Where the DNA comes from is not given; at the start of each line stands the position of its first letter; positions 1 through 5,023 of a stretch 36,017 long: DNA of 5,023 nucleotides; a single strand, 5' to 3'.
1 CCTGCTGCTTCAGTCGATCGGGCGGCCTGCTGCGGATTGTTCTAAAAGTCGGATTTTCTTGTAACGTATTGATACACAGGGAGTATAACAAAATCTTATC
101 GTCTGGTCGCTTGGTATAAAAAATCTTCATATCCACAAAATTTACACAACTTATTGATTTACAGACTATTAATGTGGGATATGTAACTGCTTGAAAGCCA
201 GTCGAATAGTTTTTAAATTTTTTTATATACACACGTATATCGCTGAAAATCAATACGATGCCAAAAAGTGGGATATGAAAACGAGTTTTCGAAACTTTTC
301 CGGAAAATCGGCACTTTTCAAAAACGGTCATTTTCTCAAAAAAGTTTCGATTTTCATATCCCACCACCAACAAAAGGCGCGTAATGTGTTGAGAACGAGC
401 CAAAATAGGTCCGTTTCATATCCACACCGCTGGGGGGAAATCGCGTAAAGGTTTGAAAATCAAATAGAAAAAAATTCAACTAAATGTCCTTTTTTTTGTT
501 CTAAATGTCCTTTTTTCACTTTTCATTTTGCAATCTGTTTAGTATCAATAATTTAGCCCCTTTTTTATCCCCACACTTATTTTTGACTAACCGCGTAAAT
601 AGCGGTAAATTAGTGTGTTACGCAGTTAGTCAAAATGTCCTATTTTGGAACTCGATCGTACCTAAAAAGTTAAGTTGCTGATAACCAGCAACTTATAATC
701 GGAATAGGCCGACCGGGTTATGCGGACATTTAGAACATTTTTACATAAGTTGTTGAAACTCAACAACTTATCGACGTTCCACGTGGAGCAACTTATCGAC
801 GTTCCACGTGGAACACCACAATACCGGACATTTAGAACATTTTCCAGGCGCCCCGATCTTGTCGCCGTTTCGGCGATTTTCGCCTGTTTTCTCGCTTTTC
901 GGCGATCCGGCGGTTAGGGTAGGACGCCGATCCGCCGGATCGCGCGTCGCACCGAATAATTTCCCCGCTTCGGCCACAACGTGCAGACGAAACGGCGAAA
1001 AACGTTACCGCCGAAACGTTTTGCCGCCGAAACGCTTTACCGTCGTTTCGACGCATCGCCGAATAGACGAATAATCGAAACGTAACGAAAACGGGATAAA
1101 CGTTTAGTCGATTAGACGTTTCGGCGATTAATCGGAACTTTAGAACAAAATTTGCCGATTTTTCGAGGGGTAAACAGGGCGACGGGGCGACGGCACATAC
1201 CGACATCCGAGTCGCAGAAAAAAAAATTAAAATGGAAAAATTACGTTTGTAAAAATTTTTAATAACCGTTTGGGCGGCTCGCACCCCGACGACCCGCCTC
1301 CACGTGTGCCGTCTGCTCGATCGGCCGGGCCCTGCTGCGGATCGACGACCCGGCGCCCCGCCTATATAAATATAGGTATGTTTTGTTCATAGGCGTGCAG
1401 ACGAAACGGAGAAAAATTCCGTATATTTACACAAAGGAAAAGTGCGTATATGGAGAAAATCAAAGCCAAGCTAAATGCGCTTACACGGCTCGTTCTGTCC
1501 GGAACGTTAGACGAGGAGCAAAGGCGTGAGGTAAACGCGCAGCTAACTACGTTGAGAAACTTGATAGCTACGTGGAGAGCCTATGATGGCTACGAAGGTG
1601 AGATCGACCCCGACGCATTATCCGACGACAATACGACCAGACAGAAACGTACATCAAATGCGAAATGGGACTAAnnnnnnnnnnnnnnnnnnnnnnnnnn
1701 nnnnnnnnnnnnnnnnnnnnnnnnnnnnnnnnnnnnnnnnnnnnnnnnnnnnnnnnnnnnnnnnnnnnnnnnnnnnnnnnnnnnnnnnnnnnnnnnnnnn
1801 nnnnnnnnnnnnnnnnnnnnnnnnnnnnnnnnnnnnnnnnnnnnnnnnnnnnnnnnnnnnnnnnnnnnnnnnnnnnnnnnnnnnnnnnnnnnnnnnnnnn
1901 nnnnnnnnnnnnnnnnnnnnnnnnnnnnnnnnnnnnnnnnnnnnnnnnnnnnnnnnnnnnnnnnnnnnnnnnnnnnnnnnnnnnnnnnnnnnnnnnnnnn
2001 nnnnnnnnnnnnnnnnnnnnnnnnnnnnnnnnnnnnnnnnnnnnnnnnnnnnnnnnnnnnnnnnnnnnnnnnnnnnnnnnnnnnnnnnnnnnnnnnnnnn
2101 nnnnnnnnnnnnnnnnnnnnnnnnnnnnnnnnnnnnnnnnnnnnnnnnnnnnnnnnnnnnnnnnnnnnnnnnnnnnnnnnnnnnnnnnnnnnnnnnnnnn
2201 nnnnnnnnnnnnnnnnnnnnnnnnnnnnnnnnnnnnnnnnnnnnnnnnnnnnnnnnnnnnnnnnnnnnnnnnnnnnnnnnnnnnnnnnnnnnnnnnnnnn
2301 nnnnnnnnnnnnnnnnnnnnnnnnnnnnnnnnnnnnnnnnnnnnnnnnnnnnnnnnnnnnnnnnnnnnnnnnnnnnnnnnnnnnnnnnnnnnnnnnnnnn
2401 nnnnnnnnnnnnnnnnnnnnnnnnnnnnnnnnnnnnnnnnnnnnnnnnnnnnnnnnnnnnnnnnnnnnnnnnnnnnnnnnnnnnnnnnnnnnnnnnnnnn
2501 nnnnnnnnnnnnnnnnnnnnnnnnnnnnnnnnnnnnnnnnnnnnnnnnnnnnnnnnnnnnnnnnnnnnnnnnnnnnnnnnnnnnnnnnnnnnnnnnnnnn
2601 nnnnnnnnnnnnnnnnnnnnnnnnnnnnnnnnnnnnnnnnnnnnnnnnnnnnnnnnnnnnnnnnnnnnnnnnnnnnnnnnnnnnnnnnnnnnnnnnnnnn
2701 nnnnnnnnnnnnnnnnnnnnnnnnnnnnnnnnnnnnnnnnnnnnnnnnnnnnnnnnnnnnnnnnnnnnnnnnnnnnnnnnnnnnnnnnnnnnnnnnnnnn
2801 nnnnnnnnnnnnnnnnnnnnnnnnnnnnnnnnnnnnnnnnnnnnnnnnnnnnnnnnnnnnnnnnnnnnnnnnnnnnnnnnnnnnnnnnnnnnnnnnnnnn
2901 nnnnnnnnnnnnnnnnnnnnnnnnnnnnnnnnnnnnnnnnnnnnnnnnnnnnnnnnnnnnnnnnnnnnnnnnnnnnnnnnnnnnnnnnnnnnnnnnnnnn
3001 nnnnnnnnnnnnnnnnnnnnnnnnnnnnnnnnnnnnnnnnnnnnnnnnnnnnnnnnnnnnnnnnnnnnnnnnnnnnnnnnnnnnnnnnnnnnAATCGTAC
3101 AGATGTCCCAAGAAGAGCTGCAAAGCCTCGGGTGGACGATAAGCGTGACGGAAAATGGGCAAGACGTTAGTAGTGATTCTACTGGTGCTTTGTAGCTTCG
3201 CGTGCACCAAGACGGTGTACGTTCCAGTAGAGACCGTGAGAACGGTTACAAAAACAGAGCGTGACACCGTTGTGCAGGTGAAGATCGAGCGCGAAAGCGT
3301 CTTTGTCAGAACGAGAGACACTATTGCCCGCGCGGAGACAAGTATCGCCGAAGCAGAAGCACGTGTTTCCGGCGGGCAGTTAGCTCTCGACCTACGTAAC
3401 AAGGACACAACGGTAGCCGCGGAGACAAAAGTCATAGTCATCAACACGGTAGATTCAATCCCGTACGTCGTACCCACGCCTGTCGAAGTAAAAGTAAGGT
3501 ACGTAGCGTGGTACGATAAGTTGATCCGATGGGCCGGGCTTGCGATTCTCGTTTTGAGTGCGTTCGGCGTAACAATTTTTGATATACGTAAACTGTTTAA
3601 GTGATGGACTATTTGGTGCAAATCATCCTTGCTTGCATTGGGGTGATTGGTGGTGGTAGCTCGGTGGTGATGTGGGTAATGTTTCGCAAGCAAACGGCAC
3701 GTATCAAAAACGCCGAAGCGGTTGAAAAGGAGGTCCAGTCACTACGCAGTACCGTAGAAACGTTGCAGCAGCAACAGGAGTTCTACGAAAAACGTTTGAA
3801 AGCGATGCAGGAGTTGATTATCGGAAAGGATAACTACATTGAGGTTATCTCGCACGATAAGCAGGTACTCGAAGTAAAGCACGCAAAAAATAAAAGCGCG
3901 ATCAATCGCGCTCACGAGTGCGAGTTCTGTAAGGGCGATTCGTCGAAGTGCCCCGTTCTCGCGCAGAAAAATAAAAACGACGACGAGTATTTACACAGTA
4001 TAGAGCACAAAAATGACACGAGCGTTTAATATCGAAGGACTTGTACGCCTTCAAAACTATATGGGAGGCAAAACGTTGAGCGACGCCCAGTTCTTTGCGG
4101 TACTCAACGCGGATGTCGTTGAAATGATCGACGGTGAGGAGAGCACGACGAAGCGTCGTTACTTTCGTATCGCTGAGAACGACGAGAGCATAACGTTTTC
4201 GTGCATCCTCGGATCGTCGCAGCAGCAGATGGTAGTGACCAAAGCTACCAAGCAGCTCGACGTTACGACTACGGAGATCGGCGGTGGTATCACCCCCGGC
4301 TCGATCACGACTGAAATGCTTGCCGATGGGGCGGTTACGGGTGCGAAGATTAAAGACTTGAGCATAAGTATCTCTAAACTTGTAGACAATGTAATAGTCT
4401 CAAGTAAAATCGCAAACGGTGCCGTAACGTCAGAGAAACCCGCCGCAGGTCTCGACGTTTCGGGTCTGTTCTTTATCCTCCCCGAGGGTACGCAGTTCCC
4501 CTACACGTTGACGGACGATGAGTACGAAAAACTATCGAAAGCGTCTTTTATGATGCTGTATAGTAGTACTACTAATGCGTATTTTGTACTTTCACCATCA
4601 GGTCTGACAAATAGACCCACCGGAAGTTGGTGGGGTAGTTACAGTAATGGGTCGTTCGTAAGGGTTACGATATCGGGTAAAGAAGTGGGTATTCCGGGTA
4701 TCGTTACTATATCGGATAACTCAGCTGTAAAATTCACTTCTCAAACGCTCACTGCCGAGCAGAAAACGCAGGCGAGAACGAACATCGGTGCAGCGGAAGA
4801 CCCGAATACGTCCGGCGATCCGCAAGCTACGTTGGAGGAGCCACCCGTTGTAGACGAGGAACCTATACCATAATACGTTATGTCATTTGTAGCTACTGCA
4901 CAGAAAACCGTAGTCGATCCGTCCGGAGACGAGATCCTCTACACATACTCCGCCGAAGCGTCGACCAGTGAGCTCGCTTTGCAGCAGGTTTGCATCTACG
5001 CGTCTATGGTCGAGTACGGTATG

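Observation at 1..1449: About 1.85 kb with no credible ORF between the divergent arms (35580-36017 plus 1-1449)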

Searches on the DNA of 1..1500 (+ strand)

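Call 8: search_dna_similar(query=window:1-1449:+, collection=phages, mode=distant)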
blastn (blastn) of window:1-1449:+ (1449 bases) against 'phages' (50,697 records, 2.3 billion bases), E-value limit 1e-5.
No match.

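Call 39: search_rna_families(source=window, start=1, end=1500, threshold=evalue, max_evalue=10)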
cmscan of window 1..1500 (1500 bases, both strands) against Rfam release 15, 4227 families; matches with E-value up to 10: 13.
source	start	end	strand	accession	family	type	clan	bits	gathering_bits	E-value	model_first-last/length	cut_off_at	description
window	269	363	-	RF04206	MIR9555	Gene; miRNA;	-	28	119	0.02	1-137/137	no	MIR9555 microRNA precursor family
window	266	366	+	RF02533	HAV_CRE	Cis-reg;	-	25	55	0.043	1-114/114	no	Hepatitis A virus (HAV) cis-acting replication element (CRE)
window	287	354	+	RF03697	mir-722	Gene; miRNA;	-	24.1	81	0.08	1-67/67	no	mir-722 microRNA precursor family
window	390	464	+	RF02526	SSRC34_1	Gene; sRNA;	-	22.4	64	2.7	1-128/128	no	Streptococcus sRNA SSRC34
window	239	357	-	RF00020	U5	Gene; snRNA; splicing;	-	19.7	40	6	1-117/117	no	U5 spliceosomal RNA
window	926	1015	-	RF01720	Pseudomon-Rho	Cis-reg;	-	19.5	45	4.5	1-102/102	no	Pseudomon-Rho RNA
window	266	364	-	RF04130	MIR7996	Gene; miRNA;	-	18.5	119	2.4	1-190/190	no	MIR7996 microRNA precursor family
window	286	358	-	RF00727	bantam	Gene; miRNA;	CL00091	17.2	61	6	1-82/82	no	bantam microRNA precursor family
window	266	367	-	RF04114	MIR4374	Gene; miRNA;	-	16.6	105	3.2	1-119/119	no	MIR4374 microRNA precursor family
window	641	809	-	RF01464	rliA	Gene; sRNA;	-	16.4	50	2.2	1-224/224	no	Listeria sRNA rliA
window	268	364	-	RF03866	mir-1889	Gene; miRNA;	-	15.9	80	3.9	1-128/128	no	mir-1889 microRNA precursor family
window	266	364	-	RF04127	MIR8007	Gene; miRNA;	-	14.8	195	8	1-226/226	no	MIR8007 microRNA precursor family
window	535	632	-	RF01578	RUF1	Gene; sRNA;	-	14.4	70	9.3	1-264/264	no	Plasmodium RNA of unkown function RUF1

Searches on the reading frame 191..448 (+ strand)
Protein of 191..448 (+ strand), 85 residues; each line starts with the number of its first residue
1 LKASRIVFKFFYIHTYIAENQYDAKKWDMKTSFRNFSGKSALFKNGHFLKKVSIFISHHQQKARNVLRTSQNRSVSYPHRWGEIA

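Call 27: search_protein_families(library=pfam, proteins=[window:191-448:+], max_evalue=0.01)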
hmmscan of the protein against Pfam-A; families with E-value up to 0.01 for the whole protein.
window:191-448:+ (85 aa): 0 families

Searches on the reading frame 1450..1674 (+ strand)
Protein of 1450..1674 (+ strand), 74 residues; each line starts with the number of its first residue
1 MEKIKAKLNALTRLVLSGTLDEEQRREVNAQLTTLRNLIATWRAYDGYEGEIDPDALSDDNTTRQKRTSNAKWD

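Call 9: search_protein_families(library=phrogs, proteins=[window:1450-1674:+])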
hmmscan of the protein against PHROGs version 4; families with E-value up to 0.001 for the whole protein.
window:1450-1674:+ (74 aa): 0 families

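Call 27: search_protein_families(library=pfam, proteins=[window:1450-1674:+], max_evalue=0.01)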
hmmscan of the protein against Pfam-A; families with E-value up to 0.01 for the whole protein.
window:1450-1674:+ (74 aa): 0 families

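Call 47: search_solved_structures(query=window:1450-1674:+, max_evalue=10)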
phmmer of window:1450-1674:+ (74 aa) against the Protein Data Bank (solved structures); distinct sequences matched with E-value up to 10: 0.

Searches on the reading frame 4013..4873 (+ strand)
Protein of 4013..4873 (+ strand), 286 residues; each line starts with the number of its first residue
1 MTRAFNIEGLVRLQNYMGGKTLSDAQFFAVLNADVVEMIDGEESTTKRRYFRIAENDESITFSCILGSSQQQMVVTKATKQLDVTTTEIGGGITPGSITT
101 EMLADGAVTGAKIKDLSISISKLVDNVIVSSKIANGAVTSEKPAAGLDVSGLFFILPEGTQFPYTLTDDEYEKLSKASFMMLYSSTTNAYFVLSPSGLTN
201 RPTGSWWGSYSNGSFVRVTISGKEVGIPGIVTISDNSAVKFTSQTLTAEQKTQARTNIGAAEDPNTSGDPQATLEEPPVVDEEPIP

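Call 9: search_protein_families(library=phrogs, proteins=[window:4013-4873:+])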
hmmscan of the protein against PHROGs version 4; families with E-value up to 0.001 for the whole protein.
window:4013-4873:+ (286 aa): 5 families
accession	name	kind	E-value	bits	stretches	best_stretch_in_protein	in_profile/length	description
phrog_28766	-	tail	4.6e-09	36.2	1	71-144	106-177/472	tail fiber protein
phrog_892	-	tail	1.3e-08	34.9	1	91-146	343-398/782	tail fiber protein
phrog_13518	-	unknown function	3.1e-05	23.2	1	81-144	311-373/1230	-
phrog_26466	-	unknown function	7e-05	21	1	55-145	1788-1876/2337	-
phrog_21412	-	tail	0.00016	20.5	1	75-144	167-232/1452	tail fiber protein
